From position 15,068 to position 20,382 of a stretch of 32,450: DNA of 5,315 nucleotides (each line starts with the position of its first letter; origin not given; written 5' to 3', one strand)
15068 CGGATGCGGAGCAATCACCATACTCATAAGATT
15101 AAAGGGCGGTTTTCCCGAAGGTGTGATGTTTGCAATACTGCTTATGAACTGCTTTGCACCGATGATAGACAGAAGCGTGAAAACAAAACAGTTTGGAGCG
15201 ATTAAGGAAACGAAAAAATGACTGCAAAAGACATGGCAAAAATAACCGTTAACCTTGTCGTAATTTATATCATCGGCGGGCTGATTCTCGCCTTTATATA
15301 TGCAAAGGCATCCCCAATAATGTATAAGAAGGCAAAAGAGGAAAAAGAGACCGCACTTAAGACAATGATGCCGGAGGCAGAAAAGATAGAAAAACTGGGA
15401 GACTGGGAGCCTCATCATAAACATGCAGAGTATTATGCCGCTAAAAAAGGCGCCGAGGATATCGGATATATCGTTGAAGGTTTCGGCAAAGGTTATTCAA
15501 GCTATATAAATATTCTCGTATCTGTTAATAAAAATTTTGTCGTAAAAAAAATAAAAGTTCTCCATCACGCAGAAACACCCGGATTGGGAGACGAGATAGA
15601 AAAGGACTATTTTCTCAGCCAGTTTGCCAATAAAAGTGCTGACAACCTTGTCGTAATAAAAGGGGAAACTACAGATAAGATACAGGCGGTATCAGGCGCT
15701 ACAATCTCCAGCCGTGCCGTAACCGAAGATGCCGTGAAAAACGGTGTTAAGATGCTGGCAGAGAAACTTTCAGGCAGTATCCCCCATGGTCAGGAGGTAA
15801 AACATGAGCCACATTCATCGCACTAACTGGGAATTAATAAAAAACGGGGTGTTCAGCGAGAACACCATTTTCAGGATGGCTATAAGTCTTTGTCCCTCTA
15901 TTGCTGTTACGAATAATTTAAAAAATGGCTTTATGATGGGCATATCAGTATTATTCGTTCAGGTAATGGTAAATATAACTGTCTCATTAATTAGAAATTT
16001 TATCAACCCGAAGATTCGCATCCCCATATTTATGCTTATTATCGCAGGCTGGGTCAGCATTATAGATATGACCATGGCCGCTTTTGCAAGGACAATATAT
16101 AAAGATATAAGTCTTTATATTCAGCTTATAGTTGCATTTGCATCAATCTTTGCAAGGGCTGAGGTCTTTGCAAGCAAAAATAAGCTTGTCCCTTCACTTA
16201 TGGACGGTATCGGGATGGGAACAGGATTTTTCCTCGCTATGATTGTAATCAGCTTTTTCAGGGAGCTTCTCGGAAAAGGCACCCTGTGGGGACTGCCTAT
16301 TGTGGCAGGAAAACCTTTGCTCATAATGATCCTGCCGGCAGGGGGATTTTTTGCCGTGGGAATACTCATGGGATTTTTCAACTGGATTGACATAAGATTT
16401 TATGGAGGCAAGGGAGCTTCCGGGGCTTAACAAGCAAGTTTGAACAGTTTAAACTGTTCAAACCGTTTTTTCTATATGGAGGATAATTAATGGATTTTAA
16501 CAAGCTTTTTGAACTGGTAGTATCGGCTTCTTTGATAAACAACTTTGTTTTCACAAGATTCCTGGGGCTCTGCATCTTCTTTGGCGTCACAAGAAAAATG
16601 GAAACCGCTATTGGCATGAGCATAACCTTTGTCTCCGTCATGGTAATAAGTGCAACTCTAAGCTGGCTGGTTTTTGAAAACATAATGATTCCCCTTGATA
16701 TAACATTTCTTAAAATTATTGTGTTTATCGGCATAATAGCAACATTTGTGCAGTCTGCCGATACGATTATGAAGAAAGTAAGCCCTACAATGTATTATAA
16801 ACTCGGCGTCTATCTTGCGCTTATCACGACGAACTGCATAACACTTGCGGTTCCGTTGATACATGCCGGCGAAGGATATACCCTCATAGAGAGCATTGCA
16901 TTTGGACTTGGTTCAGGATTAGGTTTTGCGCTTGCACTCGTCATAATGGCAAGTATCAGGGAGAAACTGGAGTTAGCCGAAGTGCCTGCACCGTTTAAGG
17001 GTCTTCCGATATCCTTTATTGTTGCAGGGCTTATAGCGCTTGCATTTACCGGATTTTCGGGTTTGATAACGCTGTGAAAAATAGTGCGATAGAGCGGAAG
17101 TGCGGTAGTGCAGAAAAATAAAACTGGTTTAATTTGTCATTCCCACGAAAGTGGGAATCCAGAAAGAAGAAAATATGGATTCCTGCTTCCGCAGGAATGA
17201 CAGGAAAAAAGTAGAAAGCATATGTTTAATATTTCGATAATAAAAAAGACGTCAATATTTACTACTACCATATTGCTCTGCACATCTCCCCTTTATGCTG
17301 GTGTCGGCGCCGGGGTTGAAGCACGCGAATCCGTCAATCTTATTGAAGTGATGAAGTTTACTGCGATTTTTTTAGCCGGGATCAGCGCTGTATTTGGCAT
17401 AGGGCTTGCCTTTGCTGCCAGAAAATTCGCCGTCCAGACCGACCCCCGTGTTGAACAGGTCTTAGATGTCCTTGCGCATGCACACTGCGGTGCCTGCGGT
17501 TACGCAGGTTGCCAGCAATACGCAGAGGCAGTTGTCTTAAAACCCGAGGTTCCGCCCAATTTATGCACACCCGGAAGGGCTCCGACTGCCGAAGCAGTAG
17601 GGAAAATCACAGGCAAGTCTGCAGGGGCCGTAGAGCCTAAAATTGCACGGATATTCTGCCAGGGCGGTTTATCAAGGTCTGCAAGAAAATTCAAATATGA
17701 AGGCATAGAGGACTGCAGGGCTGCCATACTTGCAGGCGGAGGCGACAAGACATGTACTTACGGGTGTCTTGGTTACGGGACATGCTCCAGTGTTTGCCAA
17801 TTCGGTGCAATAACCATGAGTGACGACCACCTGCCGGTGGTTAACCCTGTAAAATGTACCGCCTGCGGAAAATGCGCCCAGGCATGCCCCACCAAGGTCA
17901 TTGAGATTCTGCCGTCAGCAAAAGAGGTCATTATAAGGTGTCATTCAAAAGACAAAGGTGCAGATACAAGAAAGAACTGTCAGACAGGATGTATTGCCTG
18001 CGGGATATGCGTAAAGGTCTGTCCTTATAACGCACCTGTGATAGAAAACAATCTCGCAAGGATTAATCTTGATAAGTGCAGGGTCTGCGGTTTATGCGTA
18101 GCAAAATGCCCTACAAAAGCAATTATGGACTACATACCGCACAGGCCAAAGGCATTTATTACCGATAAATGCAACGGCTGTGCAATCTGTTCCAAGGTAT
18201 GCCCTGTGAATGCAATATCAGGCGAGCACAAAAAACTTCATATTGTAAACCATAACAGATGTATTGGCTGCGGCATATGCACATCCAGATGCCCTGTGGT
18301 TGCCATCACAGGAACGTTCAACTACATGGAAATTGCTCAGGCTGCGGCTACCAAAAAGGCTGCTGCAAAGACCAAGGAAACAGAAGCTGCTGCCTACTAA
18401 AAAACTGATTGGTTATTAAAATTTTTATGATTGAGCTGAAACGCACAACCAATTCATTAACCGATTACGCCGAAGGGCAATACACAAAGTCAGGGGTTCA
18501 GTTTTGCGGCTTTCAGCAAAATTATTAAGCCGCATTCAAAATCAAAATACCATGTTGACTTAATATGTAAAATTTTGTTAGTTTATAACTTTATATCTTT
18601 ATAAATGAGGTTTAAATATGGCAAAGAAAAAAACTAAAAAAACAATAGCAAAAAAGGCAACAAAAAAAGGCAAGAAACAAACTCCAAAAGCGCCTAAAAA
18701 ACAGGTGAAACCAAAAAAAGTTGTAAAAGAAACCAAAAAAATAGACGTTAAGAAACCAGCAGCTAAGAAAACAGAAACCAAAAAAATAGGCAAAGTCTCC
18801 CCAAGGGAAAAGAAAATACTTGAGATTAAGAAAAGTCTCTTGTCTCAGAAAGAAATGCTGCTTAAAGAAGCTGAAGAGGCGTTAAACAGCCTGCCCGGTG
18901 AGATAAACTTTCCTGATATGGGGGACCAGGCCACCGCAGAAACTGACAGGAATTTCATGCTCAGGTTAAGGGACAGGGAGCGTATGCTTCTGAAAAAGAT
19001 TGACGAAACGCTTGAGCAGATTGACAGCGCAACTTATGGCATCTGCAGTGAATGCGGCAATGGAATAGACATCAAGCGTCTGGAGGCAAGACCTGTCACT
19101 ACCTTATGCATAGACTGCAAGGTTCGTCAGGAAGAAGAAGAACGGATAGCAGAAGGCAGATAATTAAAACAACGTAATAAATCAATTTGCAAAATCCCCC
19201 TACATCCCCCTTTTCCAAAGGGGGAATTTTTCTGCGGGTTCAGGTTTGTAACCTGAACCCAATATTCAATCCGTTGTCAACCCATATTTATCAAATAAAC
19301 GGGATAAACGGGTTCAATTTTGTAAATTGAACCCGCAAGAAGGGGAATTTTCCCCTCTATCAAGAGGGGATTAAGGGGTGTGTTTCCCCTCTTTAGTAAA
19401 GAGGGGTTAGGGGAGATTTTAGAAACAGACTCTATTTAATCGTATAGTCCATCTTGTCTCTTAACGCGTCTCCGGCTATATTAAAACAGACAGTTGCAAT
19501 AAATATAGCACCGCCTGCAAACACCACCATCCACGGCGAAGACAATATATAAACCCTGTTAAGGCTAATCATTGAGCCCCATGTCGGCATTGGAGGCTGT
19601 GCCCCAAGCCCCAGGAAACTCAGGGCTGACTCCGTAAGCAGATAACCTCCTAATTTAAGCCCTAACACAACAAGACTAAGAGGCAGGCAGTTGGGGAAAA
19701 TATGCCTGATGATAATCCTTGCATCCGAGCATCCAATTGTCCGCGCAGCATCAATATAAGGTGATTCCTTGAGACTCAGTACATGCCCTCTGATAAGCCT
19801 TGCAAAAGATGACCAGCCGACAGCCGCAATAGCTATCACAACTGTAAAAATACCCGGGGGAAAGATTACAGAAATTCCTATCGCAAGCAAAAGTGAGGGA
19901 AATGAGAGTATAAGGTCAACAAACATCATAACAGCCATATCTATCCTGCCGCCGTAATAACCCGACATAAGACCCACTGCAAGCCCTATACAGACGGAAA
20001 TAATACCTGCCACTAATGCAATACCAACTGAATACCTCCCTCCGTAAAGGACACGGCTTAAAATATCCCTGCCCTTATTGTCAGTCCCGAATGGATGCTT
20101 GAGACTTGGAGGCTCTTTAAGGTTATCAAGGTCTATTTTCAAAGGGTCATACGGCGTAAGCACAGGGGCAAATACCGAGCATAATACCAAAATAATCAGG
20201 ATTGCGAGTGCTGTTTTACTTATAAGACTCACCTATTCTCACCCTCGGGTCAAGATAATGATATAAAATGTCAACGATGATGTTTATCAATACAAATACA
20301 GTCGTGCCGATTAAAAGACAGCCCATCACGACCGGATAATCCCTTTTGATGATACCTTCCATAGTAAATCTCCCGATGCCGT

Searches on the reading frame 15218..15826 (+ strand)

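Call 26: search_protein_families(library=pfam, proteins=[window:15218-15826:+], max_evalue=0.0001)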
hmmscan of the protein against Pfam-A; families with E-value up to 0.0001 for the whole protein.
window:15218-15826:+ (202 aa): 1 family
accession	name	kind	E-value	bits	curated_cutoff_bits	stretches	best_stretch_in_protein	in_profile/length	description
PF04205.19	FMN_bind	-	7.8e-17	62.1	22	1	92-175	1-74/77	FMN-binding domain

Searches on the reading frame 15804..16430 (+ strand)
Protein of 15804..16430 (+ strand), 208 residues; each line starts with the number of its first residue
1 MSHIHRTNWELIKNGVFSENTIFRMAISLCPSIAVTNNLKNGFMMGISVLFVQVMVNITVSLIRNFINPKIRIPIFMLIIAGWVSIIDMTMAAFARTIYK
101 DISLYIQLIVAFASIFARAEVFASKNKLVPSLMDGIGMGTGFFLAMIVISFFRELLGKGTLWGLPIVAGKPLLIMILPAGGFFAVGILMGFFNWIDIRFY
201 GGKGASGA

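Call 26: search_protein_families(library=pfam, proteins=[window:15804-16430:+], max_evalue=0.0001)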
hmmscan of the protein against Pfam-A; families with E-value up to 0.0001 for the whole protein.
window:15804-16430:+ (208 aa): 1 family
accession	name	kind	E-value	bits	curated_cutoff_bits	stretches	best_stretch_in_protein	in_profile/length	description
PF02508.19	Rnf-Nqr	-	1.3e-52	178.8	23.8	1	9-189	2-174/174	Rnf-Nqr subunit, membrane protein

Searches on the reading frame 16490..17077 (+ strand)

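Call 26: search_protein_families(library=pfam, proteins=[window:16490-17077:+], max_evalue=0.0001)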
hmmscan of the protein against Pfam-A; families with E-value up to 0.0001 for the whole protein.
window:16490-17077:+ (195 aa): 1 family
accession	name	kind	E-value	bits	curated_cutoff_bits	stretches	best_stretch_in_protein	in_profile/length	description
PF02508.19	Rnf-Nqr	-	1.8e-51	175.1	23.8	1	7-193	2-174/174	Rnf-Nqr subunit, membrane protein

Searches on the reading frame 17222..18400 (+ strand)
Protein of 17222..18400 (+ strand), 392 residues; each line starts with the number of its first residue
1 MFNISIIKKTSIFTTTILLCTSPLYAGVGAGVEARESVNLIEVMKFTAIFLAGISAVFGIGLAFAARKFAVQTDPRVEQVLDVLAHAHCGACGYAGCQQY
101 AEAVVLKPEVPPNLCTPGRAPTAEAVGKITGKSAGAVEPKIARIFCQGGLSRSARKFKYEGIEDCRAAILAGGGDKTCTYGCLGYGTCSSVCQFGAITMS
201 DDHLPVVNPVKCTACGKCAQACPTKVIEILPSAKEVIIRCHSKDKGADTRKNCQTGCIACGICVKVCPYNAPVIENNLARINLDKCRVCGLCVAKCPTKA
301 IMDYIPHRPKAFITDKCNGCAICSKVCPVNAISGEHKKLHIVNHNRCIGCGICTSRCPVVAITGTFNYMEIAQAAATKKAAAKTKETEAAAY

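Call 26: search_protein_families(library=pfam, proteins=[window:17222-18400:+], max_evalue=0.0001)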
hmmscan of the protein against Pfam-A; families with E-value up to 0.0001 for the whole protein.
window:17222-18400:+ (392 aa): 14 families
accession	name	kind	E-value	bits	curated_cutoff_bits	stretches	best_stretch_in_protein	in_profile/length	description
PF00037.32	Fer4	-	8.2e-33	111.4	21.1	5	341-363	2-24/24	4Fe-4S binding domain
PF13187.11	Fer4_9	-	9.1e-22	77.3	27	3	316-360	1-50/52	4Fe-4S dicluster domain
PF14697.11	Fer4_21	-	1.5e-20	73.5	35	2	279-332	1-57/59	4Fe-4S dicluster domain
PF12838.12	Fer4_7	-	2.2e-20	73.3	27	3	257-300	2-52/52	4Fe-4S dicluster domain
PF12837.12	Fer4_6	-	2.4e-17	62.4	25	1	205-227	2-24/24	4Fe-4S binding domain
PF13237.11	Fer4_10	-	3.5e-17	62.5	25.5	2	314-358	6-53/53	4Fe-4S dicluster domain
PF13484.11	Fer4_16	-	5.3e-16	59.6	30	1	211-270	1-66/66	4Fe-4S double cluster binding domain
PF12797.12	Fer4_2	-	3.6e-15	55.2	24.5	1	341-359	4-22/22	4Fe-4S binding domain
PF13534.11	Fer4_17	-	3e-12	47.3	22.2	0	211-270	1-59/61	4Fe-4S dicluster domain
PF25160.1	LdpA_Fe-S-bd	-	1.1e-11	44.8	27.6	2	323-363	9-44/49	LdpA Fe-S cluster-binding domain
PF13183.11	Fer4_8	-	5.3e-11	43.3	27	1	345-385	3-45/68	4Fe-4S dicluster domain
PF04060.18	FeS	-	4.3e-08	33.2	23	1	86-117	3-33/33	Putative Fe-S cluster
PF12800.12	Fer4_4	-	2.8e-07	30.7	24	0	256-270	3-17/17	4Fe-4S binding domain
PF12798.12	Fer4_3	-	2.2e-06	28.5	27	0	257-271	1-15/15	4Fe-4S binding domain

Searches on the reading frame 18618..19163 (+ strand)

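Call 26: search_protein_families(library=pfam, proteins=[window:18618-19163:+], max_evalue=0.0001)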
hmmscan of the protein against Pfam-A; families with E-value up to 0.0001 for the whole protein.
window:18618-19163:+ (181 aa): 2 families
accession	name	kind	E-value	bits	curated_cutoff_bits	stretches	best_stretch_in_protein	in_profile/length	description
PF21157.2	DksA_N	-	1.7e-18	67.1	27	1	70-135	5-71/71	DnaK suppressor protein DksA, N-terminal domain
PF01258.23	zf-dskA_traR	-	8.9e-12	45.3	24.9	1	139-172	2-35/36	Prokaryotic dksA/traR C4-type zinc finger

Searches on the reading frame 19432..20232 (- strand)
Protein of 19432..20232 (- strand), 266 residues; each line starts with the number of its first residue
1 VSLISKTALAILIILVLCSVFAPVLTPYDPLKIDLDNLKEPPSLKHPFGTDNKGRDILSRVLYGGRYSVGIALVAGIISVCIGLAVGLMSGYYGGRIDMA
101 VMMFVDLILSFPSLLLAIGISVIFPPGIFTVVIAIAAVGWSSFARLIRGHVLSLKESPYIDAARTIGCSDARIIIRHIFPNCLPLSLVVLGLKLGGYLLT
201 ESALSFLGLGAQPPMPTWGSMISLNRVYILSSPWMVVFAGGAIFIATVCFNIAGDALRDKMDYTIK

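Call 26: search_protein_families(library=pfam, proteins=[window:19432-20232:-], max_evalue=0.0001)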
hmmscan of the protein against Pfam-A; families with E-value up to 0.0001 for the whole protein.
window:19432-20232:- (266 aa): 2 families
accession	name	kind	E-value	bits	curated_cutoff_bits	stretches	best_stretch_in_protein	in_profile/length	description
PF00528.27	BPD_transp_1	-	4e-29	102.1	26.4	1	83-261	1-182/184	Binding-protein-dependent transport system inner membrane component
PF12911.12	OppC_N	-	1.5e-07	31.6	23.9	1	8-42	19-53/53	N-terminal TM domain of oligopeptide transport permease C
